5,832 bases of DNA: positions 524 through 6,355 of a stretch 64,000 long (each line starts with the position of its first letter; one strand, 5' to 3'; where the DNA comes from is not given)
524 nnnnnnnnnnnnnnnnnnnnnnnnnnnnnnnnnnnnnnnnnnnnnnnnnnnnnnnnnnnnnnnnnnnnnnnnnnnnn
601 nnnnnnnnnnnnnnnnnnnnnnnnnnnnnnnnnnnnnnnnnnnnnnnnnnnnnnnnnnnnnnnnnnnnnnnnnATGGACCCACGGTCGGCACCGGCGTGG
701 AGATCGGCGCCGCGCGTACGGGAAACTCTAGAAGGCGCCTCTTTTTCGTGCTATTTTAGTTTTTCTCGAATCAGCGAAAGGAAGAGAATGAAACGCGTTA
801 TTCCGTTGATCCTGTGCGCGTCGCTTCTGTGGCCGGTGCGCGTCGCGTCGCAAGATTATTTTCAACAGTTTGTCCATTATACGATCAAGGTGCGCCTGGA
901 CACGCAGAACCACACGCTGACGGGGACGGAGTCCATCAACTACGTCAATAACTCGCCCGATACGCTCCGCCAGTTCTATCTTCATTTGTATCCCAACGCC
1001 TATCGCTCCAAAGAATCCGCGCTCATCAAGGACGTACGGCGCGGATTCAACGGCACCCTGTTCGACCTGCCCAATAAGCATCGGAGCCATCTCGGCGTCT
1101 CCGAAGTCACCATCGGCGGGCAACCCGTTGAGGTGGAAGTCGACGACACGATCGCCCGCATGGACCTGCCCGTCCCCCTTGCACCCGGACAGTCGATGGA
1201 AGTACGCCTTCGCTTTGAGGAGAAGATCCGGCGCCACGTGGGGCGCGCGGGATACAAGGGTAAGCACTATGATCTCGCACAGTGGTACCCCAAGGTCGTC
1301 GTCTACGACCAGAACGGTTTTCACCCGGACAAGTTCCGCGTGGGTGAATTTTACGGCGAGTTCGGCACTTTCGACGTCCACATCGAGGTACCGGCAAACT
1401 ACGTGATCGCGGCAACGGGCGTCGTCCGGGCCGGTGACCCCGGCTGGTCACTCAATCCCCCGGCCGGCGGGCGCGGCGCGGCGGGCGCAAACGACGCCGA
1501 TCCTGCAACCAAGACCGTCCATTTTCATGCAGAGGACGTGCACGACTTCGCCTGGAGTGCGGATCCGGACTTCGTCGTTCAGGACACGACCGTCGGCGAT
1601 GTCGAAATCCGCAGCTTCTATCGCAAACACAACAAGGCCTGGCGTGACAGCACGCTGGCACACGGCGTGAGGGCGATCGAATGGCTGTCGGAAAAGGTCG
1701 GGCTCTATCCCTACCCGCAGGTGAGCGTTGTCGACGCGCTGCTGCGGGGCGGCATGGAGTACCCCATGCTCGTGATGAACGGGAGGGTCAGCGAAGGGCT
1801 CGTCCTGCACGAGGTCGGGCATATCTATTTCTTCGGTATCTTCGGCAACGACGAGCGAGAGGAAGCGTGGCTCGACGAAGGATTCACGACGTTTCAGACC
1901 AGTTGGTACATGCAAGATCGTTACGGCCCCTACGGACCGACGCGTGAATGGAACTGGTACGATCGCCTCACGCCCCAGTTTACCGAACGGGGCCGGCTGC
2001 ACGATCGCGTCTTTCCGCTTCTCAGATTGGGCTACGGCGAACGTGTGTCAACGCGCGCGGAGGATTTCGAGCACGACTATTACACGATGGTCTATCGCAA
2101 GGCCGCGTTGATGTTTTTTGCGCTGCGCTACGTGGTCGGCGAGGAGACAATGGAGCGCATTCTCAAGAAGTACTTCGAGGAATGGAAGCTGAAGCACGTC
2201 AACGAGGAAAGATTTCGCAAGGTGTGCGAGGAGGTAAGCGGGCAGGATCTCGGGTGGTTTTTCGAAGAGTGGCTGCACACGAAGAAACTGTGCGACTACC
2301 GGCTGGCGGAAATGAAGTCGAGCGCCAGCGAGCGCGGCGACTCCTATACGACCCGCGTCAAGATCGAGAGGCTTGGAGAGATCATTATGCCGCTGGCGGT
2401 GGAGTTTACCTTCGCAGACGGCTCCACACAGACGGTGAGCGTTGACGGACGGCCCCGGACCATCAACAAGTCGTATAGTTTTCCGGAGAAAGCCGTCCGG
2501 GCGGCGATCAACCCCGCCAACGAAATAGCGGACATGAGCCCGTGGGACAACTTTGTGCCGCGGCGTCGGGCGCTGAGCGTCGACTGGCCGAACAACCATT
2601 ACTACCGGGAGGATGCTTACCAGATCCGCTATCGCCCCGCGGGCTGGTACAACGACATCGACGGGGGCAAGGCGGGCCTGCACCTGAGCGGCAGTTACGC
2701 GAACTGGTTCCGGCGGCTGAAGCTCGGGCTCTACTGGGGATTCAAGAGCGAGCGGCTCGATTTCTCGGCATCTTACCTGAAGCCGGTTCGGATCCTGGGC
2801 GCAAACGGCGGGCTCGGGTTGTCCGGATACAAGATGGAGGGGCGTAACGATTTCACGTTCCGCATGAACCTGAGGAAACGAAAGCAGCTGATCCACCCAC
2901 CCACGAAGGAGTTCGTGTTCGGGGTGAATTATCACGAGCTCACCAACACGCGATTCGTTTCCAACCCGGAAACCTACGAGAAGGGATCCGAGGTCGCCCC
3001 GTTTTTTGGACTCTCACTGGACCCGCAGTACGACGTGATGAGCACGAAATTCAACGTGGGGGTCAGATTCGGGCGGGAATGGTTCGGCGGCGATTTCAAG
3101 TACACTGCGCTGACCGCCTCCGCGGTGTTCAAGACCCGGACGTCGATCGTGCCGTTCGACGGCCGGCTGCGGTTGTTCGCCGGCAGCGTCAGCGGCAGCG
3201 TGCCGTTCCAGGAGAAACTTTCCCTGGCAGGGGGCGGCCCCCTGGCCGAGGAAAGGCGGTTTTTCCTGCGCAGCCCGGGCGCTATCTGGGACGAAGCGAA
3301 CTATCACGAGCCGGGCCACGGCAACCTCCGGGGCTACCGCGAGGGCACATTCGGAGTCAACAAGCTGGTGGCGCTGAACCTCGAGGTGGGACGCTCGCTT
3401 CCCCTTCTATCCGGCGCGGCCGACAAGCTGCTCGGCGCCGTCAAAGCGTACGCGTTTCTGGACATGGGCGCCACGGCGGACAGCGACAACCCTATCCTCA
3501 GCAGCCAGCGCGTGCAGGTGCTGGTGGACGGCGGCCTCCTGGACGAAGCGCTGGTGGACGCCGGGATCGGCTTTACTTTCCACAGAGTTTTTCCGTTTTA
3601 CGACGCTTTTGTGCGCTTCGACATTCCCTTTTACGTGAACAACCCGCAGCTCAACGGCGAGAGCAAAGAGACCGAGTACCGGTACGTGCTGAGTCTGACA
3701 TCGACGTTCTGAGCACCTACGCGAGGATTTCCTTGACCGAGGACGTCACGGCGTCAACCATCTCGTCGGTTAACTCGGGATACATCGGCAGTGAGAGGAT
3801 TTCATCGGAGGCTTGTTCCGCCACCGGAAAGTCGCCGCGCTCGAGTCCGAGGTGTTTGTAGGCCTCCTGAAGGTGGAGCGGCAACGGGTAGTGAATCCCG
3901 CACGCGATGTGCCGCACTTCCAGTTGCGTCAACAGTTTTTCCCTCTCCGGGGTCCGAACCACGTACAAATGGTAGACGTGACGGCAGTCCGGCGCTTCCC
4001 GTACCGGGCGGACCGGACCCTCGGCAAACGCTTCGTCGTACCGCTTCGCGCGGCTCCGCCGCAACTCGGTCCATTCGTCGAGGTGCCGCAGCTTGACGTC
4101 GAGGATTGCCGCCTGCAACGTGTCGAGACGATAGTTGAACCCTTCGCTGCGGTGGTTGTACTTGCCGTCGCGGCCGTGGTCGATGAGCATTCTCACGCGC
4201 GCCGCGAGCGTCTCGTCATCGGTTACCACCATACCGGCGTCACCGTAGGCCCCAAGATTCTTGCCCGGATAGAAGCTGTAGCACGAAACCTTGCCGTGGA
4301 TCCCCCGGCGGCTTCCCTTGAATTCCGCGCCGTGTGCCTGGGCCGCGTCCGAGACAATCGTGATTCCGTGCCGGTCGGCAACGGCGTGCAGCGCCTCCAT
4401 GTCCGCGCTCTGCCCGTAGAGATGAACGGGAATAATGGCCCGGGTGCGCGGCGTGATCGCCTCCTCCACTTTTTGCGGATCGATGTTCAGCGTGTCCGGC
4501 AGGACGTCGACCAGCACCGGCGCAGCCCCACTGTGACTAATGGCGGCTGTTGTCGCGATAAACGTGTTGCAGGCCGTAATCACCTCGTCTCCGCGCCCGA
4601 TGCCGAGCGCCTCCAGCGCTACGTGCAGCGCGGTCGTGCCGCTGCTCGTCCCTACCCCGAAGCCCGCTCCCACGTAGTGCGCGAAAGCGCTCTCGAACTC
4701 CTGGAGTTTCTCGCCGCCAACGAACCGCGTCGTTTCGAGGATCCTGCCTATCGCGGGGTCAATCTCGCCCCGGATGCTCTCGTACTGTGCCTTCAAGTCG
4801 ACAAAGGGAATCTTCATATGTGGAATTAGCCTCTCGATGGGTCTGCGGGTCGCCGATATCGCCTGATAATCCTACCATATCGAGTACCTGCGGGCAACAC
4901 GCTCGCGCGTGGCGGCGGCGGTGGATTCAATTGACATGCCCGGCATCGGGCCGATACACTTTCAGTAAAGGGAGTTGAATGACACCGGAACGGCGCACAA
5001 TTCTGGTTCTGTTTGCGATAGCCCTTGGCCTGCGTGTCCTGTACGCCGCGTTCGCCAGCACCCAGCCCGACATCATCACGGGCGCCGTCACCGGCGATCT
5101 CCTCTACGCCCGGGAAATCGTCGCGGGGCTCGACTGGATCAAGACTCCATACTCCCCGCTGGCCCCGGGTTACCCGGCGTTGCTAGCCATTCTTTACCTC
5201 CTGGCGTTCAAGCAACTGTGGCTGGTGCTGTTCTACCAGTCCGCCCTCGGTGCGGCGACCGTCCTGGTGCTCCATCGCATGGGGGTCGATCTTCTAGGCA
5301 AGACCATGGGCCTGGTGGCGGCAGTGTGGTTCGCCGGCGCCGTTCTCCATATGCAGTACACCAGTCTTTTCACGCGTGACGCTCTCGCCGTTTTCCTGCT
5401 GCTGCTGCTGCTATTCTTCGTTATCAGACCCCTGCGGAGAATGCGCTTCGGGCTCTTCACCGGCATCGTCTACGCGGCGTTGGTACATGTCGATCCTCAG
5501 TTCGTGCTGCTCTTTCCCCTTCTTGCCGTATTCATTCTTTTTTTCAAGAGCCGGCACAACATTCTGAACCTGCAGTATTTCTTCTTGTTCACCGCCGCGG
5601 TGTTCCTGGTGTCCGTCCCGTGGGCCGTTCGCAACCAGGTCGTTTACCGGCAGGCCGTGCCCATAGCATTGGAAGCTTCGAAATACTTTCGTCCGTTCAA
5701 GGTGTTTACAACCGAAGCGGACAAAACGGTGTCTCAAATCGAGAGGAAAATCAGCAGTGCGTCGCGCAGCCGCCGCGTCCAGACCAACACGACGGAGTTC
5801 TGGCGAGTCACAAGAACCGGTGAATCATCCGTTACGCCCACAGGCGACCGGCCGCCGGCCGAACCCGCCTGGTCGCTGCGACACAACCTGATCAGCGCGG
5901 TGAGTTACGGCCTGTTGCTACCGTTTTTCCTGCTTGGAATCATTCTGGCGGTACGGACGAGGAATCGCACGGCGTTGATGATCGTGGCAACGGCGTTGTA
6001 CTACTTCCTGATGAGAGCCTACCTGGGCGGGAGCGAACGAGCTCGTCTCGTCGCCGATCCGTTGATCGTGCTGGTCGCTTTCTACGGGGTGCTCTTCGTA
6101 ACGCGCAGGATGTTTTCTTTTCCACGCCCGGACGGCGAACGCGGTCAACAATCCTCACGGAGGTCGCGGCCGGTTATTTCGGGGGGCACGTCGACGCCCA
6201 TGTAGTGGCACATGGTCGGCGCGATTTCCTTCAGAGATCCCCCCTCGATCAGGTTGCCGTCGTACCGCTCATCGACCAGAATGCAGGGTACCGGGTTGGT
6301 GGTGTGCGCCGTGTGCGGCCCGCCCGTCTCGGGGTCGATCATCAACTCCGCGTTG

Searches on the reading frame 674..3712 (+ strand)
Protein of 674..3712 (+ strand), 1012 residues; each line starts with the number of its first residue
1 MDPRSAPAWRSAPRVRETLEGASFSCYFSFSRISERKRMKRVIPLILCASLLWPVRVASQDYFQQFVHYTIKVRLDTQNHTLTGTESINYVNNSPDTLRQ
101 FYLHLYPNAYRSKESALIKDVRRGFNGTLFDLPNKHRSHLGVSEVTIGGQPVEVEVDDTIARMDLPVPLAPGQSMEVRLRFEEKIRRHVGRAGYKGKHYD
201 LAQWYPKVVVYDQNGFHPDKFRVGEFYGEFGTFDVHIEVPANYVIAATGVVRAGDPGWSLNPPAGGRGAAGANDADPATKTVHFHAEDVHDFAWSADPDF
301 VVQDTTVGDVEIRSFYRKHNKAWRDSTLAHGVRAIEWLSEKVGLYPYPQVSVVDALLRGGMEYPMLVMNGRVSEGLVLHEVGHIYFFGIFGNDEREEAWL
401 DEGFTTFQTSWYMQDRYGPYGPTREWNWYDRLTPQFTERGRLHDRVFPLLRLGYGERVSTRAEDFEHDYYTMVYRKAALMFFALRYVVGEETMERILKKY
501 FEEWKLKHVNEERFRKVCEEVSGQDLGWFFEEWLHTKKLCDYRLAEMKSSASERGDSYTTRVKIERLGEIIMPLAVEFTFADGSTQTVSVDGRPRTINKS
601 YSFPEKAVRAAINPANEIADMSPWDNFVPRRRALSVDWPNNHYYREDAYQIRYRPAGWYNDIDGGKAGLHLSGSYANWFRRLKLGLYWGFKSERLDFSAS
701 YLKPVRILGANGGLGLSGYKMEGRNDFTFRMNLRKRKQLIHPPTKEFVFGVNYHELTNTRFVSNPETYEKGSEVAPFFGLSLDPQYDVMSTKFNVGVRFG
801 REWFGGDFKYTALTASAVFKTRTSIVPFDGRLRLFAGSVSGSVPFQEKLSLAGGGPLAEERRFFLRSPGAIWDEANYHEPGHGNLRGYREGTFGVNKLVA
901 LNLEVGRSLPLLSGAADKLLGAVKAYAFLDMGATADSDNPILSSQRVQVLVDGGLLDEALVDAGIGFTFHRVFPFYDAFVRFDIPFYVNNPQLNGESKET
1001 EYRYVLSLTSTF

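Call 36: search_protein_families(library=pfam, max_evalue=0.00001, proteins=[window:674-3712:+])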
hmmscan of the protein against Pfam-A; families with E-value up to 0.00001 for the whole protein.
window:674-3712:+ (1012 aa): 1 family
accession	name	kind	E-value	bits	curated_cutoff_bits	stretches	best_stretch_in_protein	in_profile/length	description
PF01433.26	Peptidase_M1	-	1.7e-14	54.4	27.7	1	374-533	68-218/218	Peptidase family M1 domain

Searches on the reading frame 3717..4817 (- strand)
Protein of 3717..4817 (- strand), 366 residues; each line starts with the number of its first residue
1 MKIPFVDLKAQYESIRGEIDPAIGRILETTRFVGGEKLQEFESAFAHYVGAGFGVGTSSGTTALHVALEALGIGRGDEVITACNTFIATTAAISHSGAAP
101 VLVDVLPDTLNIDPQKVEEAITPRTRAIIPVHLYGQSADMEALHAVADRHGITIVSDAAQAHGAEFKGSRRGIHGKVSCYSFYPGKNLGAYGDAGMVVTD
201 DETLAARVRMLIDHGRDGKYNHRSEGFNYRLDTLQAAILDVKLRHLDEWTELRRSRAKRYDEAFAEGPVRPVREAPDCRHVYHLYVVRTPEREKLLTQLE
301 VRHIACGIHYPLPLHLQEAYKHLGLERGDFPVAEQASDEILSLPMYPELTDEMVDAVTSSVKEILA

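Call 36: search_protein_families(library=pfam, max_evalue=0.00001, proteins=[window:3717-4817:-])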
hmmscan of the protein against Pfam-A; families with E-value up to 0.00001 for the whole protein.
window:3717-4817:- (366 aa): 4 families
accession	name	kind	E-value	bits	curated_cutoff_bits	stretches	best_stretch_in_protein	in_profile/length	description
PF01041.23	DegT_DnrJ_EryC1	-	5.4e-121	404.6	19.8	1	15-361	3-359/360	DegT/DnrJ/EryC1/StrS aminotransferase family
PF00155.27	Aminotran_1_2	-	1.7e-09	37.8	19.7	1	31-211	37-244/361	Aminotransferase class I and II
PF01212.27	Beta_elim_lyase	-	3e-07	30.5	27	1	37-161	33-172/288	Beta-eliminating lyase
PF01053.26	Cys_Met_Meta_PP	-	4e-06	26.1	27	1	39-208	55-222/381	Cys/Met metabolism PLP-dependent enzyme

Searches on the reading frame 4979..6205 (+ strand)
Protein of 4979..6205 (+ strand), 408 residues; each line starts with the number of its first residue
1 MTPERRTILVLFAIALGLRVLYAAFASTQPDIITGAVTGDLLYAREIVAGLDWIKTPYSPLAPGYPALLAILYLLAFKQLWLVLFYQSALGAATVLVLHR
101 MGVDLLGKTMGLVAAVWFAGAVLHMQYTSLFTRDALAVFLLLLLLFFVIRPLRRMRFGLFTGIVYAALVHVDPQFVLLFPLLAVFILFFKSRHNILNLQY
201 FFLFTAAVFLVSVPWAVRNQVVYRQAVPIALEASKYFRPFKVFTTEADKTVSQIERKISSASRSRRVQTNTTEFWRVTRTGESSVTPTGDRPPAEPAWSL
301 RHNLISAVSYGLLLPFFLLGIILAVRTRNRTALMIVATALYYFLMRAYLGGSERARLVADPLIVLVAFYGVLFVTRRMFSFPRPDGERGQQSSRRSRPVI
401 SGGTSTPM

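Call 36: search_protein_families(library=pfam, max_evalue=0.00001, proteins=[window:4979-6205:+])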
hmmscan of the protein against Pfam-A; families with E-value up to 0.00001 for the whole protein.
window:4979-6205:+ (408 aa): 1 family
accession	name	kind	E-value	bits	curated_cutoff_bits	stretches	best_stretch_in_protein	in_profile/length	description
PF13231.12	PMT_2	-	6.2e-07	30.2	26.1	1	62-215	3-157/160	Dolichyl-phosphate-mannose-protein mannosyltransferase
